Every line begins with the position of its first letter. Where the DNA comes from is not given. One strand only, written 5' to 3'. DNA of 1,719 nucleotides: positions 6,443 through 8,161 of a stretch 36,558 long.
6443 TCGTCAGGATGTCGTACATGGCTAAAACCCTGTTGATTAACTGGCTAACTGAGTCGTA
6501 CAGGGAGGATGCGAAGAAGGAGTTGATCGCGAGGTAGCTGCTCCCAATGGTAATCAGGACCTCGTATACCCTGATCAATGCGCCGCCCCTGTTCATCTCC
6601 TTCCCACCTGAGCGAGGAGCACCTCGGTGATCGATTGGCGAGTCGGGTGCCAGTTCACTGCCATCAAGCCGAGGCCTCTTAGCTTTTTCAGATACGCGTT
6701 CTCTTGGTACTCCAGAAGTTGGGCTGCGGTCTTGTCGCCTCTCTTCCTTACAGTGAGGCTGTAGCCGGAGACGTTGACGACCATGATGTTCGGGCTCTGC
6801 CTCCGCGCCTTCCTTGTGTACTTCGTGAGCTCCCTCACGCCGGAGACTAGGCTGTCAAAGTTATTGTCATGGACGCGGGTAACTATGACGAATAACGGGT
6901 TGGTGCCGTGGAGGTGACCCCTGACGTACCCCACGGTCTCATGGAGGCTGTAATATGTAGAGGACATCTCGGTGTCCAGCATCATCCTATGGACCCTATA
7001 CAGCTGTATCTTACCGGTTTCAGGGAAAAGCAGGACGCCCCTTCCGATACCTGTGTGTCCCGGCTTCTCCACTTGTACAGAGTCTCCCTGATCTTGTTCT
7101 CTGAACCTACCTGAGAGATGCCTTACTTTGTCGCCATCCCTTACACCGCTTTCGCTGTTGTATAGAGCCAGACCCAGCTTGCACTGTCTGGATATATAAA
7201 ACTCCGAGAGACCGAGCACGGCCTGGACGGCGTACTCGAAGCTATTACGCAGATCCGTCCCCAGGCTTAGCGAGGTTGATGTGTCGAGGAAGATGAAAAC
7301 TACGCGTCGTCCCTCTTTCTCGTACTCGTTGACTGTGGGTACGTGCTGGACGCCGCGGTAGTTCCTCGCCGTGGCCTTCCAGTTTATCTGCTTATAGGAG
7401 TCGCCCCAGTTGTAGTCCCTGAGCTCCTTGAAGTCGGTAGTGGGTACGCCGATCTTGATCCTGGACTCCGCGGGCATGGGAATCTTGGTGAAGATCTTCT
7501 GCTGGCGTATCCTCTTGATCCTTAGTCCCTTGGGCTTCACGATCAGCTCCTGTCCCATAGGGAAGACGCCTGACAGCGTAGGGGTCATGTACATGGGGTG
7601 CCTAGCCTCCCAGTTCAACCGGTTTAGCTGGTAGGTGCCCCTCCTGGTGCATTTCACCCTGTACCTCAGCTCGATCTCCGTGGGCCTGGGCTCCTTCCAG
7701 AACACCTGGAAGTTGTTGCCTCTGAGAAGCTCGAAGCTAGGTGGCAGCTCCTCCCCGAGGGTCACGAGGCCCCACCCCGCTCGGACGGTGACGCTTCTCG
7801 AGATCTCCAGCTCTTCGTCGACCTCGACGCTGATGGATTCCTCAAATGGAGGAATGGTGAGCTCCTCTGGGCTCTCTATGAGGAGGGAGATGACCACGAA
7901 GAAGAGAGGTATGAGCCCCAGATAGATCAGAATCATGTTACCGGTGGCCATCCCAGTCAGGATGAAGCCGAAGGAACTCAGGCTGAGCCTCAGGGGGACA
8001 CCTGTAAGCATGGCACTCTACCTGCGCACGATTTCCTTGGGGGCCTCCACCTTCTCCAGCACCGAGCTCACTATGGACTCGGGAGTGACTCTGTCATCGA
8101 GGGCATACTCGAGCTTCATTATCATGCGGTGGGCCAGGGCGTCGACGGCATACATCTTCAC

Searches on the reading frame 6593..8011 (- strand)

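Call 11: search_protein_families(library=pfam, proteins=[window:6593-8011:-], max_evalue=0.01)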
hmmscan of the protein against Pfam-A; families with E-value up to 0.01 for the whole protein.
window:6593-8011:- (472 aa): 1 family
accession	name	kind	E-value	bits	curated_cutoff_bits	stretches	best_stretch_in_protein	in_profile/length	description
PF01882.25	DUF58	-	1.2e-07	31.6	23.4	1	196-287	1-87/216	Protein of unknown function DUF58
